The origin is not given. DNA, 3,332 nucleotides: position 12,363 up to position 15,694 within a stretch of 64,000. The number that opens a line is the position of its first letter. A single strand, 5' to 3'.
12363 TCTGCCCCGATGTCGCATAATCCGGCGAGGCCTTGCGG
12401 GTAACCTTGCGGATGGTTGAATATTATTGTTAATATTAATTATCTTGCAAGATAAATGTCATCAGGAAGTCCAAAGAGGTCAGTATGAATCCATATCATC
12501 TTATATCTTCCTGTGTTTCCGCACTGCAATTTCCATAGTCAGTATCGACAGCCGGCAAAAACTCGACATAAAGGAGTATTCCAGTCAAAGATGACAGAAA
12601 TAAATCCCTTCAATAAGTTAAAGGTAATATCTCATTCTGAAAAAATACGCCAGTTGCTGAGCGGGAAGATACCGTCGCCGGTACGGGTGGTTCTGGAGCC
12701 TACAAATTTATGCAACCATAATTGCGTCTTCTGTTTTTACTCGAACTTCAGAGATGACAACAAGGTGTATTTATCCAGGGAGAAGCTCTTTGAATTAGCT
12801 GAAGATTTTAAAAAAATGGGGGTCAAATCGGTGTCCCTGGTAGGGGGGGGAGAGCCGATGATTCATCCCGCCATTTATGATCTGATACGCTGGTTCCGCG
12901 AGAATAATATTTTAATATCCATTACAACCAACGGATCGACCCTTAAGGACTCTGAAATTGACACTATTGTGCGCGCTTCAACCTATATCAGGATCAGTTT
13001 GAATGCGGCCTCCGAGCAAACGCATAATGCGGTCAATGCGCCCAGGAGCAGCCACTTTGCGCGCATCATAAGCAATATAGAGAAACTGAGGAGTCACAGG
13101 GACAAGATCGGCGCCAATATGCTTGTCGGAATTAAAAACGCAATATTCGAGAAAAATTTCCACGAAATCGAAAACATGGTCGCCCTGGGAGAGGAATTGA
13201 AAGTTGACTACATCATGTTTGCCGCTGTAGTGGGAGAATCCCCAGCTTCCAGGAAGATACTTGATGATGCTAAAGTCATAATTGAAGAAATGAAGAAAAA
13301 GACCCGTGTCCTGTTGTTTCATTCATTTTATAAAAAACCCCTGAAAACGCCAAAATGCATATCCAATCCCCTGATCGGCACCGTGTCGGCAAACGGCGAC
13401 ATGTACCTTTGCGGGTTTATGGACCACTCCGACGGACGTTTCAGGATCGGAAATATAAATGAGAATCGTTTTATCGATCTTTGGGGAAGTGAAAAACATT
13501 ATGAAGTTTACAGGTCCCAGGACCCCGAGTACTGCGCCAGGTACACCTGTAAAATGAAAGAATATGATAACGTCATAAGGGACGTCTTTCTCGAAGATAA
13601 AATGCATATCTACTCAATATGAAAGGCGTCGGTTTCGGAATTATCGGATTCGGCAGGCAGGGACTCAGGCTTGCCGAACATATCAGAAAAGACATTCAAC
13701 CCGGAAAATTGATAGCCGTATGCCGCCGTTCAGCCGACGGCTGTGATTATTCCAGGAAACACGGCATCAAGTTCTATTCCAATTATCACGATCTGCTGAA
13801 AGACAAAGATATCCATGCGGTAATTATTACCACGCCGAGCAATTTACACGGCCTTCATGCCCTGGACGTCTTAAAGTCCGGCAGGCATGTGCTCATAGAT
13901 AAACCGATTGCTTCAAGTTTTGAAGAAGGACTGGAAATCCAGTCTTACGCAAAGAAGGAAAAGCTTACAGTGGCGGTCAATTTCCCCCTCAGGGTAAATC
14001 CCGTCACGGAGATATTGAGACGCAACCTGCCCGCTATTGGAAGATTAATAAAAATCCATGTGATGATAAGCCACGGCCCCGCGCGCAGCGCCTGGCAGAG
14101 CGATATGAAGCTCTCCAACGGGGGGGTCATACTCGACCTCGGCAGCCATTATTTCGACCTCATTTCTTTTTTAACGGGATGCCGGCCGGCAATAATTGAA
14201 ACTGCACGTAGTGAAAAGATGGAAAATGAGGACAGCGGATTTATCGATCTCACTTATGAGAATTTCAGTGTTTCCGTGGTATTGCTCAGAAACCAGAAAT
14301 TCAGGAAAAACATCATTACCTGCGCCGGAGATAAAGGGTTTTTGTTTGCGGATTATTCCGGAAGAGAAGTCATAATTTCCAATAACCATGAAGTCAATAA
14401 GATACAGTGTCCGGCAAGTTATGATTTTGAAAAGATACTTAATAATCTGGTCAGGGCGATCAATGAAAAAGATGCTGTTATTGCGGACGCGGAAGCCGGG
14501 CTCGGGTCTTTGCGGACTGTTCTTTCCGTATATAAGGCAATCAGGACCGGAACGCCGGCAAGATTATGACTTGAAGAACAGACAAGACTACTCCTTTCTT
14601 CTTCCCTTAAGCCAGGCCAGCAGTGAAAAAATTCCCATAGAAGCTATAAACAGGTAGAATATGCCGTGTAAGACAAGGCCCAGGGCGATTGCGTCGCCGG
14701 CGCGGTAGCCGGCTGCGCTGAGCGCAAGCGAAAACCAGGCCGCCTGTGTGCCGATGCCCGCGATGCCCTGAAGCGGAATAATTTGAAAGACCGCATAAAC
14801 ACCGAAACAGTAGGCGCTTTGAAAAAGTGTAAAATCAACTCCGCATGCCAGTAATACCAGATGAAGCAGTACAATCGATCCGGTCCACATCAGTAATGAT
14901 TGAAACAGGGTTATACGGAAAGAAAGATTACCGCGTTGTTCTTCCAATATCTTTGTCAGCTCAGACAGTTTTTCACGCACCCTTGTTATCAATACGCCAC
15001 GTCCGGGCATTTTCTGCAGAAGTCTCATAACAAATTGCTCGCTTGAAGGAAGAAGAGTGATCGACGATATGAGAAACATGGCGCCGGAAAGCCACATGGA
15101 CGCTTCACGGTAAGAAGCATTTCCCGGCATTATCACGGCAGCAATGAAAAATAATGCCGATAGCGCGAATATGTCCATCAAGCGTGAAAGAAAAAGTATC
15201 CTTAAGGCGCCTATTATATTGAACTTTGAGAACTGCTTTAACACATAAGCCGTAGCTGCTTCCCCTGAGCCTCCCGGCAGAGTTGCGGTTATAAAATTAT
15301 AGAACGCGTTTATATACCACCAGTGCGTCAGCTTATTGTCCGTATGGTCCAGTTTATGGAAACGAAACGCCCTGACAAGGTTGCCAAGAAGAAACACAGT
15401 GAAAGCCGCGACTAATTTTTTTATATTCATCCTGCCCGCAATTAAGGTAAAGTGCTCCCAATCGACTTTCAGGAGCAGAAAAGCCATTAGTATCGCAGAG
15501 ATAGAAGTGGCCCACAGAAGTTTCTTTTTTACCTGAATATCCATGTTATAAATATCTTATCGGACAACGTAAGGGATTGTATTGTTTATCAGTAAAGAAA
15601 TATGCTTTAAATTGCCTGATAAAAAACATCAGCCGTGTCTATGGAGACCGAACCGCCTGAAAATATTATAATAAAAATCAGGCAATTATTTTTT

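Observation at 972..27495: Unusual concentration of GT-C-like polytopic membrane proteins with polyprenyl-P-sugar synthase-type GT2s and a flippase-like protein: a periplasmic-face glycosylation module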

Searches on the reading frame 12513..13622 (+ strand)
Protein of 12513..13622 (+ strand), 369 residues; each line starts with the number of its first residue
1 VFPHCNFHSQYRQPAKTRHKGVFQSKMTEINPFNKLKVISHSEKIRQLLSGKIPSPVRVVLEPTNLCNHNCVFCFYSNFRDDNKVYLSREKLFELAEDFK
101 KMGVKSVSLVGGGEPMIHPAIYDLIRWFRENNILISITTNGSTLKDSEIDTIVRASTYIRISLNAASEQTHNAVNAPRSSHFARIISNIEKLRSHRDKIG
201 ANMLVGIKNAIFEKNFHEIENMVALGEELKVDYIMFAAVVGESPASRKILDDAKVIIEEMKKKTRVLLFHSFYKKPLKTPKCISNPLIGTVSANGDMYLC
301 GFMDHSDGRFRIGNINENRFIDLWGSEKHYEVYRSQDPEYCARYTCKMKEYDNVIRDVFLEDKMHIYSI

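Call 3: search_protein_families(library=pfam, proteins=[window:12513-13622:+], max_evalue=0.01)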
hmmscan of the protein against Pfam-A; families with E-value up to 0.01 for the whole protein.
window:12513-13622:+ (369 aa): 4 families
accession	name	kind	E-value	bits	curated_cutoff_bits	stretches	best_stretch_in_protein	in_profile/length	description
PF04055.27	Radical_SAM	-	2.8e-22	80.1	29.5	1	62-207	2-151/166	Radical SAM superfamily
PF13186.11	SPASM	-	3.4e-08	34.1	21.5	1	290-345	9-65/67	Iron-sulfur cluster-binding domain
PF13353.11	Fer4_12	-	3.9e-06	27.6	22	1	66-162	14-112/137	4Fe-4S single cluster domain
PF09791.14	Oxidored-like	-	0.0034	17.5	24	1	62-91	13-42/46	Oxidoreductase-like protein, N-terminal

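Call 5: search_protein_families(library=ncbifam, proteins=[window:12513-13622:+], max_evalue=0.01)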
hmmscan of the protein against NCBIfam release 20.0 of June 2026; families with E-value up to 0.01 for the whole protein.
window:12513-13622:+ (369 aa): 85 families (the best 25 are shown)
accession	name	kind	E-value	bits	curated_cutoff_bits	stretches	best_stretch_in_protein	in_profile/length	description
TIGR04317.1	W_rSAM_matur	equivalog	4.3e-31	108.3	380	1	58-273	5-219/349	tungsten cofactor oxidoreductase radical SAM maturase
TIGR04054.1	rSAM_NirJ1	equivalog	6.4e-20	71.1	650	1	56-252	36-223/387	putative heme d1 biosynthesis radical SAM protein NirJ1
TIGR02668.1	moaA_archaeal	equivalog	1.1e-19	70.5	325.25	1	58-265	13-215/303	GTP 3',8-cyclase MoaA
TIGR04051.1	rSAM_NirJ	equivalog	2.6e-19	69.4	515.45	1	61-255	6-192/354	heme d1 biosynthesis radical SAM protein NirJ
TIGR04545.1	rSAM_ahbD_hemeb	equivalog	4.4e-19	69.1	500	1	61-239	4-176/339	heme b synthase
TIGR03962.1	mycofact_rSAM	equivalog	1e-18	67.6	265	1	53-337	8-295/339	mycofactocin radical SAM maturase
TIGR02666.1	moaA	equivalog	3.2e-18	65.8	284.05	1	64-262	17-218/336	GTP 3',8-cyclase MoaA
NF050035.1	rSAM_WgK_link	exception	9.2e-18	64.4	650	1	54-243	6-188/367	radical SAM/SPASM peptide maturase WgkB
NF038283.1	viperin_w_prok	equivalog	1.1e-17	64.1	180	1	64-203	9-160/281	viperin family antiviral radical SAM protein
NF001199.0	PRK00164.2-1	equivalog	1.2e-16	60.7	231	1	64-231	19-180/308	GTP 3',8-cyclase MoaA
TIGR04251.1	SCM_rSAM_ScmF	equivalog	1.5e-16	60.8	400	1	64-243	11-186/353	SynChlorMet cassette radical SAM/SPASM protein ScmF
TIGR02109.1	PQQ_syn_pqqE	equivalog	7.6e-16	58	381.35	1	53-352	3-308/358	pyrroloquinoline quinone biosynthesis protein PqqE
TIGR04053.2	TIGR04053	equivalog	9.5e-16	58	395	1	55-241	6-190/366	TIGR04053 family radical SAM/SPASM domain-containing protein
TIGR04163.1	rSAM_cobopep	equivalog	2.2e-15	56.4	375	1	56-255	63-264/428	peptide-modifying radical SAM enzyme CbpB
TIGR04055.1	rSAM_NirJ2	equivalog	2.7e-15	56.7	500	1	63-229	6-164/326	putative heme d1 biosynthesis radical SAM protein NirJ2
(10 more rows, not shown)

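Call 60: search_solved_structures(query=window:12513-13622:+, max_evalue=0.001)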
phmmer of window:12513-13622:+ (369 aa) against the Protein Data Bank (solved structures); distinct sequences matched with E-value up to 0.001: 25.
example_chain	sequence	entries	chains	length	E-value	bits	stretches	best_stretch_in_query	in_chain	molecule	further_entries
5v1q_A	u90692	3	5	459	1.3e-08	37.5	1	41-163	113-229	Radical SAM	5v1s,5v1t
6efn_A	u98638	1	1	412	1.3e-06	30.9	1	51-219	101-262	Sporulation killing factor maturation protein SkfB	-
2fb2_A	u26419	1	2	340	1.8e-06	30.5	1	49-215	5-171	Molybdenum cofactor biosynthesis protein A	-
7vob_C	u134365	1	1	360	2.2e-06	30.2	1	65-174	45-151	Cytosylglucuronate decarboxylase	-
7voc_C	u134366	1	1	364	2.2e-06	30.1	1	65-174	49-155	Cytosylglucuronate decarboxylase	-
1tv7_A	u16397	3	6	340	3.3e-06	29.6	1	49-215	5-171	Molybdenum cofactor biosynthesis protein A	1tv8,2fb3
7n7h_A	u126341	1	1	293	6.4e-06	28.6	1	56-244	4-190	VIPERIN-LIKE ENZYME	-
9dfu_A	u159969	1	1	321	6.4e-06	28.6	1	52-217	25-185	Radical SAM core domain-containing protein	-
2yx0_A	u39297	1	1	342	7.5e-06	28.4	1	111-194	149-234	radical sam enzyme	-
6b4c_A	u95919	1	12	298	9.9e-06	28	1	51-178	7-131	Viperin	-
7n7i_A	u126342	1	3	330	1e-05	28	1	51-177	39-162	Viperin-like enzyme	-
9dfn_A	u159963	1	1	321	1.1e-05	27.9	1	51-217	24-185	Radical SAM core domain-containing protein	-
9dgw_A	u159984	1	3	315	1.2e-05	27.7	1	56-178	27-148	Radical SAM core domain-containing protein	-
9dfw_A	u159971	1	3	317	1.3e-05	27.6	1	56-177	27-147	Radical SAM core domain-containing protein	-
7tol_A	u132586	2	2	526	3.6e-05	26.2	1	60-149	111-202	glycerol dibiphytanyl glycerol tetraether - macrocyclic archaeol synthase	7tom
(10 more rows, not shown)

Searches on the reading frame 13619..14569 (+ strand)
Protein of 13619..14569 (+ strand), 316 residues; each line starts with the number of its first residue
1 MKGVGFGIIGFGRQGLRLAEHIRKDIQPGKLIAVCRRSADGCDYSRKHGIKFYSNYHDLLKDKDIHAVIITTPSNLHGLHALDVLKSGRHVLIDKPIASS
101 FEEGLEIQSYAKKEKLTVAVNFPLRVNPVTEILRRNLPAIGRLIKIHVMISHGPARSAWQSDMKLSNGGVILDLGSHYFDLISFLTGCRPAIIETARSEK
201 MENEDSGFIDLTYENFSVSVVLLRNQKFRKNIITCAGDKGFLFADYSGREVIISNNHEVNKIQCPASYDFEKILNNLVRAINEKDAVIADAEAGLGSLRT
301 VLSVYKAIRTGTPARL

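Call 3: search_protein_families(library=pfam, proteins=[window:13619-14569:+], max_evalue=0.01)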
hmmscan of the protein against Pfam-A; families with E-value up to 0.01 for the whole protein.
window:13619-14569:+ (316 aa): 3 families
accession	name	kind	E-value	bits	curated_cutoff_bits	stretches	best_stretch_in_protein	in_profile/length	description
PF01408.29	GFO_IDH_MocA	-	6.3e-22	78.9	24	1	5-122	2-120/120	Oxidoreductase family, NAD-binding Rossmann fold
PF02894.22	GFO_IDH_MocA_C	-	2.1e-10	41.2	22.9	1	140-315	9-217/218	Oxidoreductase family, C-terminal alpha/beta domain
PF22725.1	GFO_IDH_MocA_C3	-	3.8e-10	40.3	27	1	139-240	12-121/124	GFO/IDH/MocA C-terminal domain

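Call 35: search_protein_families(library=ncbifam, proteins=[window:13619-14569:+], max_evalue=0.00001)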
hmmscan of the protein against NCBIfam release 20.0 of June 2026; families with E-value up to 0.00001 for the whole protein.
window:13619-14569:+ (316 aa): 9 families
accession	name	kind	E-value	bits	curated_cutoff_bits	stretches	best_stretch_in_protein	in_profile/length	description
NF040723.1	UDP-GlcNAcDh_Arch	equivalog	3.7e-33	115.3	450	1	7-306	4-299/302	UDP-N-acetylglucosamine 3-dehydrogenase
TIGR04380.1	myo_inos_iolG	equivalog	1.8e-25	89.6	355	1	5-313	3-328/330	inositol 2-dehydrogenase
NF052479.1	LevoglcsnDh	equivalog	3e-14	52.5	650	1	51-188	60-204/386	levoglucosan dehydrogenase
NF041392.1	XylDh_Gfo6_Halo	equivalog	6.3e-12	44.9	350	1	47-312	66-346/350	D-xylose 1-dehydrogenase Gfo6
NF008607.0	PRK11579.1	subfamily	1.7e-10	40.4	330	1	45-189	45-192/346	oxidoreductase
NF058563.1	BT_2159_fam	equivalog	1.8e-10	40.4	650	1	6-192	3-189/350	disaccharide 3-dehydrogenase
NF007574.0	PRK10206.1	equivalog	2.9e-10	39.7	352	1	36-215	36-218/345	oxidoreductase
NF052679.1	InsChiInosDhIolG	equivalog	2.5e-09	36.6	540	1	4-163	3-168/343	bifunctional inositol 2-dehydrogenase/D-chiro-inositol 1-dehydrogenase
NF058561.1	BT_2158_fam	equivalog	7.2e-07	28.1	750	1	31-117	59-149/487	glycoside 3-dehydrogenase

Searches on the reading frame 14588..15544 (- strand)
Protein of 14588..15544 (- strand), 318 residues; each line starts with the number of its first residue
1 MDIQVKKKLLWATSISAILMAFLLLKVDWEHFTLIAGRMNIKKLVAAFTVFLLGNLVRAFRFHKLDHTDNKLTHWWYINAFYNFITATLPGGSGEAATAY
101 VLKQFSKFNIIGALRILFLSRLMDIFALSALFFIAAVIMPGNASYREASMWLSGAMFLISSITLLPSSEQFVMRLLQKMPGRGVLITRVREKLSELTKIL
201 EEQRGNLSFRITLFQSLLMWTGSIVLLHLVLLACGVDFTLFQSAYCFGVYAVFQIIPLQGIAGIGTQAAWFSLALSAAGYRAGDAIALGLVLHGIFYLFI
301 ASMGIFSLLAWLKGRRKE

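Call 3: search_protein_families(library=pfam, proteins=[window:14588-15544:-], max_evalue=0.01)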
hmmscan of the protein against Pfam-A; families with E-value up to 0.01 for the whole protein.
window:14588-15544:- (318 aa): 1 family
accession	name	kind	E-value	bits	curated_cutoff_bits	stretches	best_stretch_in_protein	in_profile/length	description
PF03706.18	LPG_synthase_TM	-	2e-22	80.5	33.4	1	10-301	2-299/302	Lysylphosphatidylglycerol synthase TM region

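Call 5: search_protein_families(library=ncbifam, proteins=[window:14588-15544:-], max_evalue=0.01)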
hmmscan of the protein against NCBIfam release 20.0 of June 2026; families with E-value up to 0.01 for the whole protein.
window:14588-15544:- (318 aa): 1 family
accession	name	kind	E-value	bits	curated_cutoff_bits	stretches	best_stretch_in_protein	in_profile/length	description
TIGR00374.1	TIGR00374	subfamily_domain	2.8e-07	30.2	43.2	1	43-309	31-311/323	flippase-like domain-containing protein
